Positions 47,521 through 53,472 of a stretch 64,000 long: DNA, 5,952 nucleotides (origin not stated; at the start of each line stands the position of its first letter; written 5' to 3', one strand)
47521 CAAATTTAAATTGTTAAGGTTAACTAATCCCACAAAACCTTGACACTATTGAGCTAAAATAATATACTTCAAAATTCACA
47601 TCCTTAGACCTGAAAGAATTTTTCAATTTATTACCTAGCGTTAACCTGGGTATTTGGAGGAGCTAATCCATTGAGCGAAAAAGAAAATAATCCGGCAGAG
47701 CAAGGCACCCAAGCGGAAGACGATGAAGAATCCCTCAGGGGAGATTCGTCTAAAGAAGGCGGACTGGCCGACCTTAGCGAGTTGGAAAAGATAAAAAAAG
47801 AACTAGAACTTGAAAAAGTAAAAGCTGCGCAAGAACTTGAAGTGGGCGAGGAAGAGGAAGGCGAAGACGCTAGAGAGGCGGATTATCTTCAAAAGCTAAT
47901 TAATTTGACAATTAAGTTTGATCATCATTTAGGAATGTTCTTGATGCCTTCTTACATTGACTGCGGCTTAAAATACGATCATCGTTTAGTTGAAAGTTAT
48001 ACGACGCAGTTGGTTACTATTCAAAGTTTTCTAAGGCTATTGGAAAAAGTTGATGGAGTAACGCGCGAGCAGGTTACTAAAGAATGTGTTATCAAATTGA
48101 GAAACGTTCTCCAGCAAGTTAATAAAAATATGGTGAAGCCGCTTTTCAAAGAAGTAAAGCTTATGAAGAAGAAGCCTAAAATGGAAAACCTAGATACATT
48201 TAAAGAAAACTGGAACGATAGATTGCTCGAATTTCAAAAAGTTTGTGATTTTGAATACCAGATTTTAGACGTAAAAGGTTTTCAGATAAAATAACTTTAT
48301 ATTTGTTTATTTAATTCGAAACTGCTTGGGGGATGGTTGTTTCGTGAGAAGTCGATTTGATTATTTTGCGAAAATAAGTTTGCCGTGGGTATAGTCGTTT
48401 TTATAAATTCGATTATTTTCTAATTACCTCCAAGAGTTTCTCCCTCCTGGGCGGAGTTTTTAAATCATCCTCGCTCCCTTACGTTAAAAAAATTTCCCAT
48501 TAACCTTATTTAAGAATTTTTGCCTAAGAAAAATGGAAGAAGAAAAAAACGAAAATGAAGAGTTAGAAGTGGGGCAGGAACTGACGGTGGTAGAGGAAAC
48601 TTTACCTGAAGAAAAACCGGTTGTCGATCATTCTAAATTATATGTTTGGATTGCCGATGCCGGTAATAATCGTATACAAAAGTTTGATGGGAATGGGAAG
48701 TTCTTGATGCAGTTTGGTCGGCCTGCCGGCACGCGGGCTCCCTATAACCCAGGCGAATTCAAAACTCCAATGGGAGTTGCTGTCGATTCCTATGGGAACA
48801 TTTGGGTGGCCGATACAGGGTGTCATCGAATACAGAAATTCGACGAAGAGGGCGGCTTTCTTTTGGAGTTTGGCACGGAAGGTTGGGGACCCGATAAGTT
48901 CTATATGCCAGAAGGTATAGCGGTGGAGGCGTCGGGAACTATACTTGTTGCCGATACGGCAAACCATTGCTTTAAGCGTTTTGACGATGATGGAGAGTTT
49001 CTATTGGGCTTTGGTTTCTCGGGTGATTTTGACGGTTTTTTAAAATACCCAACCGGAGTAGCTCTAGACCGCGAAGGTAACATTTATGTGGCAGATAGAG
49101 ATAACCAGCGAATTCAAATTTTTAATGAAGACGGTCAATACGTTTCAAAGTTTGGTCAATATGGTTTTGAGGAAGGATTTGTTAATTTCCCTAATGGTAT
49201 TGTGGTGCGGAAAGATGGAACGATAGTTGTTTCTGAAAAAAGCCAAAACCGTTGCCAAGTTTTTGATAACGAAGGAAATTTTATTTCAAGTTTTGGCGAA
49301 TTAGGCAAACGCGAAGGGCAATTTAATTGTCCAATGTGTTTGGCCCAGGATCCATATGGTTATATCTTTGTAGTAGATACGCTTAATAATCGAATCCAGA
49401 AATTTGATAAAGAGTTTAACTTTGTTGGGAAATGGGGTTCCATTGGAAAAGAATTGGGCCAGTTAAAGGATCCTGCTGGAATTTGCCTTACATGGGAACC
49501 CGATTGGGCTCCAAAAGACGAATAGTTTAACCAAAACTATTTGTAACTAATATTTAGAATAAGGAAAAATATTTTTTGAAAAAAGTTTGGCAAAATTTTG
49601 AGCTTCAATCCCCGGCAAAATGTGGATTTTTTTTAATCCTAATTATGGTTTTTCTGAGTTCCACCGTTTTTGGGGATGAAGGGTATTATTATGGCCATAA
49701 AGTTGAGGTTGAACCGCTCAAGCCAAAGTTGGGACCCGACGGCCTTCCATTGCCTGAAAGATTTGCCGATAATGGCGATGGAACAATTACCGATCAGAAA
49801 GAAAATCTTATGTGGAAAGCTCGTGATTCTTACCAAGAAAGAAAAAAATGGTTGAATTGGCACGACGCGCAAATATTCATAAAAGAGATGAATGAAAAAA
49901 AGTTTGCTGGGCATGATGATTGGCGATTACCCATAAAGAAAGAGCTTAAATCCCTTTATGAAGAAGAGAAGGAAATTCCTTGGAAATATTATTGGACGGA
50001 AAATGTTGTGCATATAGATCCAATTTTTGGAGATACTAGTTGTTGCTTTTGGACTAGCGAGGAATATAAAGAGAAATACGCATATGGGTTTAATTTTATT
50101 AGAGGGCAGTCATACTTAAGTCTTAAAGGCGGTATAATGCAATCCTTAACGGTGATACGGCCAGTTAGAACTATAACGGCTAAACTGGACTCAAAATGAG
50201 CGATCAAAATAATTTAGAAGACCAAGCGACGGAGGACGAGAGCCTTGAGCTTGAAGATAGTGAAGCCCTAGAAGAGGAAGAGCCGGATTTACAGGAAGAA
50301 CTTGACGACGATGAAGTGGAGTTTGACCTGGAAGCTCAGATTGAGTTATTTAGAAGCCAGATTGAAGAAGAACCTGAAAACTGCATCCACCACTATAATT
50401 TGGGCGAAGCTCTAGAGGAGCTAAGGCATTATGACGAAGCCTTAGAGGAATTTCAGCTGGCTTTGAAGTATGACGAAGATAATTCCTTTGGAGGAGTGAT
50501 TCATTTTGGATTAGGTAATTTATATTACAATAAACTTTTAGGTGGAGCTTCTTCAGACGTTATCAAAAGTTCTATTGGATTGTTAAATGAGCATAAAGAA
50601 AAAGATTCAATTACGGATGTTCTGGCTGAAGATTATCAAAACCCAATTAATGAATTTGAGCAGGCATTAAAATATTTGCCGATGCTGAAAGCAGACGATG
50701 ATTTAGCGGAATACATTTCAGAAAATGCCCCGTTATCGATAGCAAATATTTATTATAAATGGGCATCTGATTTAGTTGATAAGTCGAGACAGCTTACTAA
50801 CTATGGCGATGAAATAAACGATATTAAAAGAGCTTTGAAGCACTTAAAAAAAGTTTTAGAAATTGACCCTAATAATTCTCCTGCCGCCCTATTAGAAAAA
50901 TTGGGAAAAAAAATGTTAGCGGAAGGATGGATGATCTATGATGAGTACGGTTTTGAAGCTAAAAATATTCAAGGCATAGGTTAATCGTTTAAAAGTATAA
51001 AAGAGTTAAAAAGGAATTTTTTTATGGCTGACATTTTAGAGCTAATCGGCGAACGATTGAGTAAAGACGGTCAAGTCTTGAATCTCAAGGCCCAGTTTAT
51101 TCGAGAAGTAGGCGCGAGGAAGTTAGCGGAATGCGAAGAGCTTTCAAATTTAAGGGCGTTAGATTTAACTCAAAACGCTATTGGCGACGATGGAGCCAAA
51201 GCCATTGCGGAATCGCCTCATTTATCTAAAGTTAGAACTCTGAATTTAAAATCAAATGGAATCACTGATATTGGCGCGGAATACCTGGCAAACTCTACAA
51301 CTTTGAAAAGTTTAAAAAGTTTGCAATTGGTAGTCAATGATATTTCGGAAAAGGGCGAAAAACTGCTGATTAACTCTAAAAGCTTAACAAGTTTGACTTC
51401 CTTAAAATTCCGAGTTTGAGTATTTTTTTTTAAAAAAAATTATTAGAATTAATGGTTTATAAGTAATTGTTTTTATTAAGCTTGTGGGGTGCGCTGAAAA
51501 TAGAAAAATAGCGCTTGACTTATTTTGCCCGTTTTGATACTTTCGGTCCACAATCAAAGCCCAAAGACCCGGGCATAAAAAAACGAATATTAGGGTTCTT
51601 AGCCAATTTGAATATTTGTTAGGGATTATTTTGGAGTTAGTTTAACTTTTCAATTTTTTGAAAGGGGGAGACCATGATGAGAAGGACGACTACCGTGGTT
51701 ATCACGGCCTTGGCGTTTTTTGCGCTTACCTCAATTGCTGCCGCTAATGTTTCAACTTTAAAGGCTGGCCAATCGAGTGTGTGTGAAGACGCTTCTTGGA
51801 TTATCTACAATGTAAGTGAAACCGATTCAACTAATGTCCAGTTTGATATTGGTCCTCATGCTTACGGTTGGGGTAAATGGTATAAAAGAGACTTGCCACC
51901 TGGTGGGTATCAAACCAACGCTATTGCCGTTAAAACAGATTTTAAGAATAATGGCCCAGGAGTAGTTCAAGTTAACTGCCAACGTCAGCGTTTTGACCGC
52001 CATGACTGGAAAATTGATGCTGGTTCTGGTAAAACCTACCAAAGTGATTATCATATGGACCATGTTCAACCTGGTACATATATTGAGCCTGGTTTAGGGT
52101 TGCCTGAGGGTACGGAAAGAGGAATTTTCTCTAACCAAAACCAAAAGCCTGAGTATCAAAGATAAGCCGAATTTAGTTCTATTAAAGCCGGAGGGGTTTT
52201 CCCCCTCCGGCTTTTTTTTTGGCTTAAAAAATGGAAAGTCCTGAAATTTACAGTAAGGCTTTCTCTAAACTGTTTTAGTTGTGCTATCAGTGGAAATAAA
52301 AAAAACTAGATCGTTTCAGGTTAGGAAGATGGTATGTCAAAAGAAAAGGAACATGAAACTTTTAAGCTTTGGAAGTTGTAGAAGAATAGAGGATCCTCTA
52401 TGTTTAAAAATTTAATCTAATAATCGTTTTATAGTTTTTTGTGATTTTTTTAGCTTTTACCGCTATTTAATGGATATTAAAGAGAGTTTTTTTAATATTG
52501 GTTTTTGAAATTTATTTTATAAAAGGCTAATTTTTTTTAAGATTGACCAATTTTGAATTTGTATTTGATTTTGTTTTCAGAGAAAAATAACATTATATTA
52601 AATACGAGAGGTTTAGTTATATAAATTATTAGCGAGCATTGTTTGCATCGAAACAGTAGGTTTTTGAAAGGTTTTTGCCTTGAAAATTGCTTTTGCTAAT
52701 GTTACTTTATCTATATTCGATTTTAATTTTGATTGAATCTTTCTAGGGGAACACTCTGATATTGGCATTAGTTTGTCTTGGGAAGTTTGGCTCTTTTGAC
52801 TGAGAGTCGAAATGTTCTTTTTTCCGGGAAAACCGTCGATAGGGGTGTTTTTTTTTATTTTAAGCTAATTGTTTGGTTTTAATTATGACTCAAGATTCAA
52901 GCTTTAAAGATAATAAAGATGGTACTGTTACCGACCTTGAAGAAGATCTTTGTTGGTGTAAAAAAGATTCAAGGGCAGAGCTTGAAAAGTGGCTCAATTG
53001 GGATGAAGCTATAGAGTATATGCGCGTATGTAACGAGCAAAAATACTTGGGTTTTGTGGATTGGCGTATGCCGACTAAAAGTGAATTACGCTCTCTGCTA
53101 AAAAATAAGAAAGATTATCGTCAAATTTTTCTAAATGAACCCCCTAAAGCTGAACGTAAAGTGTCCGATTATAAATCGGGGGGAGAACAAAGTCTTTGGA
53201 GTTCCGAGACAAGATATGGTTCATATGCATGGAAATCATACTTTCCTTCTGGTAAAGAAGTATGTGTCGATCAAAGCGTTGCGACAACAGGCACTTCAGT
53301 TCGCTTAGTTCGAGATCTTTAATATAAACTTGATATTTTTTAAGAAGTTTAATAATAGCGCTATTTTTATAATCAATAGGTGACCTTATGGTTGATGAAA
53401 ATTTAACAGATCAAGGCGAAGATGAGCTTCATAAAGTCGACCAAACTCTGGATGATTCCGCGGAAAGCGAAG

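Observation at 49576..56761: Array of eight DUF1566/Lcl-C-like (C-type-lectin-like) domains in seven ORFs, six of them without any export signal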

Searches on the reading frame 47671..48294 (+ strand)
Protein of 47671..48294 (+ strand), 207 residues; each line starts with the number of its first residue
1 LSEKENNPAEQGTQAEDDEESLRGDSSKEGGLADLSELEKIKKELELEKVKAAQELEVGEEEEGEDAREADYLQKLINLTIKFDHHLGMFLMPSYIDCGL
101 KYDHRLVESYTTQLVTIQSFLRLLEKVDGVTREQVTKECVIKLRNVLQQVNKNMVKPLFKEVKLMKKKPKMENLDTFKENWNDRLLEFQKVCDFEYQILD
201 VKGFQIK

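Call 4: search_protein_families(library=pfam, proteins=[window:47671-48294:+], max_evalue=0.1)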
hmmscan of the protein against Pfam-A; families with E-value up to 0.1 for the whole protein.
window:47671-48294:+ (207 aa): 2 families
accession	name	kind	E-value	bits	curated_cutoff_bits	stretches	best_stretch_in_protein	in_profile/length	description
PF10239.14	DUF2465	-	0.032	14.1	30.5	1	110-176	117-181/302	Protein of unknown function (DUF2465)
PF08902.16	DUF1848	-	0.079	13.2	30.5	0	101-182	117-193/262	Domain of unknown function (DUF1848)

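Call 41: search_protein_families(library=padloc, proteins=[window:47671-48294:+], max_evalue=0.01)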
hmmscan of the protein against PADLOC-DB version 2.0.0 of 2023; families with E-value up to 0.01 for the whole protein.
window:47671-48294:+ (207 aa): 0 families

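Call 42: search_protein_families(library=ncbifam, proteins=[window:47671-48294:+], max_evalue=0.01)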
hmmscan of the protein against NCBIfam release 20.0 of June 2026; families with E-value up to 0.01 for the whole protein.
window:47671-48294:+ (207 aa): 0 families

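Call 54: search_solved_structures(query=window:47671-48294:+, max_evalue=1)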
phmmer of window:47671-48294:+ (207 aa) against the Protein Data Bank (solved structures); distinct sequences matched with E-value up to 1: 2.
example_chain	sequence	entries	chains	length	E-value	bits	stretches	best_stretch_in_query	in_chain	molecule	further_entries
4zvc_A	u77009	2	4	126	0.44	13.9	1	65-137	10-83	Diguanylate cyclase DosC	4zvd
4yo7_A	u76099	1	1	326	0.48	13.8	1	21-109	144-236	Sugar ABC transporter (Sugar-binding protein)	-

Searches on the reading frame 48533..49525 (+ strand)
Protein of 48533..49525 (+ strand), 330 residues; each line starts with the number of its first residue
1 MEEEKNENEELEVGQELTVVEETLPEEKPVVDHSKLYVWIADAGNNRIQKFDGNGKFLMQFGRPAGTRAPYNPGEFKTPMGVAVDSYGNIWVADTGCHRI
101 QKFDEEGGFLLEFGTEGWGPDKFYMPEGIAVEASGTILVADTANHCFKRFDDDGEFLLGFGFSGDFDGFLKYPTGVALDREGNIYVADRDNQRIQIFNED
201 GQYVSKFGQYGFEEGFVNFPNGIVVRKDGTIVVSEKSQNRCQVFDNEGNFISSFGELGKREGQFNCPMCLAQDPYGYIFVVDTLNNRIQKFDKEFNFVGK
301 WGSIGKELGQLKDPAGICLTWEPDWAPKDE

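Call 4: search_protein_families(library=pfam, proteins=[window:48533-49525:+], max_evalue=0.1)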
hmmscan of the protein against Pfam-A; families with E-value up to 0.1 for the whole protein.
window:48533-49525:+ (330 aa): 15 families
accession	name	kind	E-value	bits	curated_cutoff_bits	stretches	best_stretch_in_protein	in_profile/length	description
PF01436.27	NHL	-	2e-39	132.1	20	4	170-197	1-28/28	NHL repeat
PF08450.18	SGL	-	3.5e-15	56.7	26.3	2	32-108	144-215/246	SMP-30/Gluconolactonase/LRE-like region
PF13449.12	Phytase-like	-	2.7e-10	41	27.6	0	126-158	70-102/284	Esterase-like activity of phytase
PF17170.10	DUF5128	-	1.4e-09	38.1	22.9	2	181-211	53-83/321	6-bladed beta-propeller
PF25021.1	TEN_NHL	-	6.8e-09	35.6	27.1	0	170-201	141-170/357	Teneurin NHL domain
PF16288.11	DUF4934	-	1.1e-07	32.3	27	2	223-299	29-102/102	Domain of unknown function (DUF4934)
PF06739.17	SBBP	-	1.3e-07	31.8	20.5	1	172-187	14-29/38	Beta-propeller repeat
PF24684.1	Vgb_lyase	-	2.7e-06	26.8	50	2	78-292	14-208/290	Virginiamycin B lyase family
PF22701.2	Mala_s_1-like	-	1.9e-05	25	27.5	0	37-106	102-159/195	Mal s 1 allergenic protein-like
PF07494.17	Reg_prop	-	0.00012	22.3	20.4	0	82-94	10-22/24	Two component regulator propeller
PF18975.6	DUF5711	-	0.00025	20.8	26.3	0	27-56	57-86/344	Family of unknown function (DUF5711)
PF24303.1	DUF7485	-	0.0066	16.4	27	0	39-61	45-67/284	Domain of unknown function (DUF7485)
PF20067.5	SSL_N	-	0.0091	16.3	18.9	0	175-190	25-40/46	Strictosidine synthase-like, N-terminal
PF06977.17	SdiA-regulated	-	0.026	14.1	21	0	150-187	199-239/249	SdiA-regulated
PF03022.22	MRJP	-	0.06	13.1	19.8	0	80-100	4-24/288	Major royal jelly protein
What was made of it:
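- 48533..49525 (+): Leaderless NHL-repeat beta-propeller protein with an acidic N-terminus. Pfam NHL at 132 bits (call 4).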

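Call 41: search_protein_families(library=padloc, proteins=[window:48533-49525:+], max_evalue=0.01)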
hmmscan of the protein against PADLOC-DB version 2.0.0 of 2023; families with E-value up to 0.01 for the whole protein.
window:48533-49525:+ (330 aa): 1 family
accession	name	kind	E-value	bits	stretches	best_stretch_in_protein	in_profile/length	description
PDLC04043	PD-T4-6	-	0.00025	18.3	0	125-200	362-432/452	-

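Call 42: search_protein_families(library=ncbifam, proteins=[window:48533-49525:+], max_evalue=0.01)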
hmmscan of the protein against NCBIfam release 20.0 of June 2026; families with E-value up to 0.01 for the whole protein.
window:48533-49525:+ (330 aa): 5 families
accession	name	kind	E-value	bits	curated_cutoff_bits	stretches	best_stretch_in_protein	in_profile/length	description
NF035926.1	scyF_NHL_VPEP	equivalog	2.1e-58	198.3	350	3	113-209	188-285/376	scytonemin biosynthesis PEP-CTERM protein ScyF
NF047780.1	LIC12708_fam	subfamily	3.2e-12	46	150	1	123-254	119-220/391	LIC_12708 family protein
NF033206.1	ScyE_fam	subfamily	1.4e-08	34.7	80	0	172-238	254-322/333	ScyD/ScyE family protein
NF000096.1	stregra_B_VgbB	exception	2e-05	23.9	600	1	38-235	28-200/295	streptogramin B lyase Vgb(B)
NF052228.1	T9SS_PorZ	equivalog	0.0077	14.7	260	0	148-279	409-546/757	type IX secretion system anionic LPS delivery protein PorZ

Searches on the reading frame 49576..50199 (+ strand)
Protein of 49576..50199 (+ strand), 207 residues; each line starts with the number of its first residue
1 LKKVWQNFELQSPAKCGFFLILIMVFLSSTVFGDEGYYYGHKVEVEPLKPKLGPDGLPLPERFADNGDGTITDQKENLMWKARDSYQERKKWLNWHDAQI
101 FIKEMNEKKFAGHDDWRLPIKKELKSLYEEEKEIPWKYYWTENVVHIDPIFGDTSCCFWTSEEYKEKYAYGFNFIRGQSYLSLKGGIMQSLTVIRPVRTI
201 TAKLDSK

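Call 3: search_protein_families(library=pfam, proteins=[window:49576-50199:+], max_evalue=0.1)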
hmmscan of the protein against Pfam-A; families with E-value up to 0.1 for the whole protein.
window:49576-50199:+ (207 aa): 1 family
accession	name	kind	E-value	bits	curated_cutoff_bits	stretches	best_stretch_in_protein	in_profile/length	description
PF07603.17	Lcl_C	-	5.7e-21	75.4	34.9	1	69-197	1-116/117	Lcl C-terminal domain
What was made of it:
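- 49576..50199 (+): O1: the only exported Lcl_C paralogue. It has a Sec-type signal peptide followed by one domain. PF07603 at 75.4 bits, residues 69-197 (call 3).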

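Call 42: search_protein_families(library=ncbifam, proteins=[window:49576-50199:+], max_evalue=0.01)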
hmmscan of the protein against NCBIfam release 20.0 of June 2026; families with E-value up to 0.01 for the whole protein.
window:49576-50199:+ (207 aa): 1 family
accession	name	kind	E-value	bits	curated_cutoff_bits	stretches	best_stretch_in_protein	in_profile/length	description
NF047850.1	Lsa25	exception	7.6e-05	22.6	260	0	61-82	29-50/207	surface adhesin Lsa25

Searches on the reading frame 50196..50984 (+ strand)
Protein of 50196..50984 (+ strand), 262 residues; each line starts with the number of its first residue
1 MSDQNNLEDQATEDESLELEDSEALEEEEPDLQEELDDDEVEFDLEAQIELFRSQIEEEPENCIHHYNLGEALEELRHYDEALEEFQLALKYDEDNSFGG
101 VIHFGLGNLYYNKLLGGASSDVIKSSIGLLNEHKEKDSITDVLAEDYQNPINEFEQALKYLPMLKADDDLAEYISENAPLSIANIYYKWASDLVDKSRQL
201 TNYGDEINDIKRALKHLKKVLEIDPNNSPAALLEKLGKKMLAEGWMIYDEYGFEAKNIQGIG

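Call 4: search_protein_families(library=pfam, proteins=[window:50196-50984:+], max_evalue=0.1)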
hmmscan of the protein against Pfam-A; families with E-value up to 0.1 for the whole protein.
window:50196-50984:+ (262 aa): 14 families
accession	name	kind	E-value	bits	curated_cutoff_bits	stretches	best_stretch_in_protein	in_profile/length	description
PF07719.23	TPR_2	-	5.9e-11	42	27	2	66-96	4-34/34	Tetratricopeptide repeat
PF00515.34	TPR_1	-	8.5e-09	35.3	27.8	2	66-96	4-34/34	Tetratricopeptide repeat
PF14559.12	TPR_19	-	4.6e-07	30.5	25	2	209-232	6-29/68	Tetratricopeptide repeat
PF13414.12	TPR_11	-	8.8e-07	29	26.8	0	208-227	8-27/42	TPR repeat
PF13431.12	TPR_17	-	1.5e-06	28.5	24.4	1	56-84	6-34/34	Tetratricopeptide repeat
PF13181.12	TPR_8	-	4.7e-06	26.8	25.7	1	66-96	4-34/34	Tetratricopeptide repeat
PF14853.12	Fis1_TPR_C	-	5.6e-05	23.7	25.3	1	210-241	17-48/53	Fis1 C-terminal tetratricopeptide repeat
PF13424.12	TPR_12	-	9.3e-05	23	30.1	1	58-93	40-75/77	Tetratricopeptide repeat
PF13428.12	TPR_14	-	0.00023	22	23.5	0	67-91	5-29/44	Tetratricopeptide repeat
PF13432.12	TPR_16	-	0.00051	20.9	32.7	1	56-91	24-59/65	Tetratricopeptide repeat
PF13176.12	TPR_7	-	0.0056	17.1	27.9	0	67-94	3-32/36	Tetratricopeptide repeat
PF23914.1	TPR_CcmH_CycH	-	0.0068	16.7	42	0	52-96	39-83/158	Cytochrome c-type biogenesis protein H TPR domain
PF13174.12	TPR_6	-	0.025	15.7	26.3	0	67-91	4-28/33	Tetratricopeptide repeat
PF14561.12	TPR_20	-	0.025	15.3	25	0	47-95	6-54/90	Tetratricopeptide repeat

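Call 41: search_protein_families(library=padloc, proteins=[window:50196-50984:+], max_evalue=0.01)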
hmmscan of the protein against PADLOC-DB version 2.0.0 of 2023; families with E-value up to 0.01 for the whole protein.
window:50196-50984:+ (262 aa): 1 family
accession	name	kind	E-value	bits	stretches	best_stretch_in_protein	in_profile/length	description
PDLC01172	TPR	-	0.0094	12.8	0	8-115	23-133/448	TPR repeats containing protein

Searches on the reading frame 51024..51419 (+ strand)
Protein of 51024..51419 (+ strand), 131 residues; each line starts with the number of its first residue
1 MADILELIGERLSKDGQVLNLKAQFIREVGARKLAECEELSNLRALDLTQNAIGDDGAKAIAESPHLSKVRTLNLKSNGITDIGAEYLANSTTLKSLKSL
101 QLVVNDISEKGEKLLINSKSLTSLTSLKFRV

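Call 4: search_protein_families(library=pfam, proteins=[window:51024-51419:+], max_evalue=0.1)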
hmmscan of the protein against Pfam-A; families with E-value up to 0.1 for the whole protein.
window:51024-51419:+ (131 aa): 5 families
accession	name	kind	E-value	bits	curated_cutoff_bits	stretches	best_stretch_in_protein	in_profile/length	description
PF13516.12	LRR_6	-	5.9e-15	54.5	23.4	2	41-62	3-24/24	Leucine Rich repeat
PF13855.12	LRR_8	-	6e-07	29.6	27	1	69-124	2-54/61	Leucine rich repeat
PF12799.13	LRR_4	-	1.4e-06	28.8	27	1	69-108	2-40/44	Leucine Rich repeats (2 copies)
PF14580.12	LRR_9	-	0.00063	19.8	30.5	1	52-128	46-122/175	Leucine-rich repeat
PF00560.39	LRR_1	-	0.0012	19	20.6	0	70-90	2-22/23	Leucine Rich Repeat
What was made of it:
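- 51024..51419 (+): Leaderless 131-aa leucine-rich-repeat (LRR_6) protein. Pfam LRR_6 at 54.5 bits (call 4).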

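Call 41: search_protein_families(library=padloc, proteins=[window:51024-51419:+], max_evalue=0.01)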
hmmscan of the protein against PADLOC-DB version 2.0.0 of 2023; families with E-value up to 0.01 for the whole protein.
window:51024-51419:+ (131 aa): 0 families

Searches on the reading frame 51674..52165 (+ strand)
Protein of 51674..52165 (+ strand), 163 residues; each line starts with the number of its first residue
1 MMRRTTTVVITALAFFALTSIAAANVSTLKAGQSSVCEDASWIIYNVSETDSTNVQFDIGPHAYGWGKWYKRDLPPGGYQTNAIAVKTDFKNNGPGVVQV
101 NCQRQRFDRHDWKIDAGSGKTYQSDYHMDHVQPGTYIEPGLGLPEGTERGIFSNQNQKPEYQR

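Call 4: search_protein_families(library=pfam, proteins=[window:51674-52165:+], max_evalue=0.1)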
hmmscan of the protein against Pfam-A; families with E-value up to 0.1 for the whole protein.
window:51674-52165:+ (163 aa): 0 families
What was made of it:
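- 51674..52165 (+): Exported 163-aa protein of unknown family ('sec163'). No Pfam hit (call 4).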

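Call 41: search_protein_families(library=padloc, proteins=[window:51674-52165:+], max_evalue=0.01)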
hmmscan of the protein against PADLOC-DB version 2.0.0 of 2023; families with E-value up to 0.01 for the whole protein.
window:51674-52165:+ (163 aa): 0 families

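Call 42: search_protein_families(library=ncbifam, proteins=[window:51674-52165:+], max_evalue=0.01)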
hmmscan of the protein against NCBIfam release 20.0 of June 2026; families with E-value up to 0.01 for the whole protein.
window:51674-52165:+ (163 aa): 0 families

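Call 55: search_solved_structures(query=window:51674-52165:+, max_evalue=1)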
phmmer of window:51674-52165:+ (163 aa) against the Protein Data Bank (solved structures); distinct sequences matched with E-value up to 1: 2.
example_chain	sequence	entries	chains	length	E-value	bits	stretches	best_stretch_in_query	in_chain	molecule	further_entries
8j64_B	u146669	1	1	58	0.39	13.7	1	63-93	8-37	Micronemal protein MIC2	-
1bpl_B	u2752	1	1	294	0.69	12.9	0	58-130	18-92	ALPHA-1,4-GLUCAN-4-GLUCANOHYDROLASE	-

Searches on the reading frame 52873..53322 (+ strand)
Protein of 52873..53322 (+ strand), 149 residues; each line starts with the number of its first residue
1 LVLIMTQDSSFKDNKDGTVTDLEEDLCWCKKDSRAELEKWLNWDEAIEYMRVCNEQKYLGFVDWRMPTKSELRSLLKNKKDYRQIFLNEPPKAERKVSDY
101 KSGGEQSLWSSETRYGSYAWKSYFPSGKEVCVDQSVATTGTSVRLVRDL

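Call 3: search_protein_families(library=pfam, proteins=[window:52873-53322:+], max_evalue=0.1)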
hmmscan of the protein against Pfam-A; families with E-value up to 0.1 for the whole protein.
window:52873-53322:+ (149 aa): 2 families
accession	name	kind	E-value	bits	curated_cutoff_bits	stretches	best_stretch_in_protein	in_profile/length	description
PF07603.17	Lcl_C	-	2.9e-20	73.1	34.9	1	17-147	1-117/117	Lcl C-terminal domain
PF04769.18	MATalpha_HMGbox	-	0.062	13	28.1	1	32-73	102-141/194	Mating-type protein MAT alpha 1 HMG-box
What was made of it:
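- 52885..53322 (+): O2: leaderless single-domain Lcl_C protein. PF07603 at 73.1 bits (call 3).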
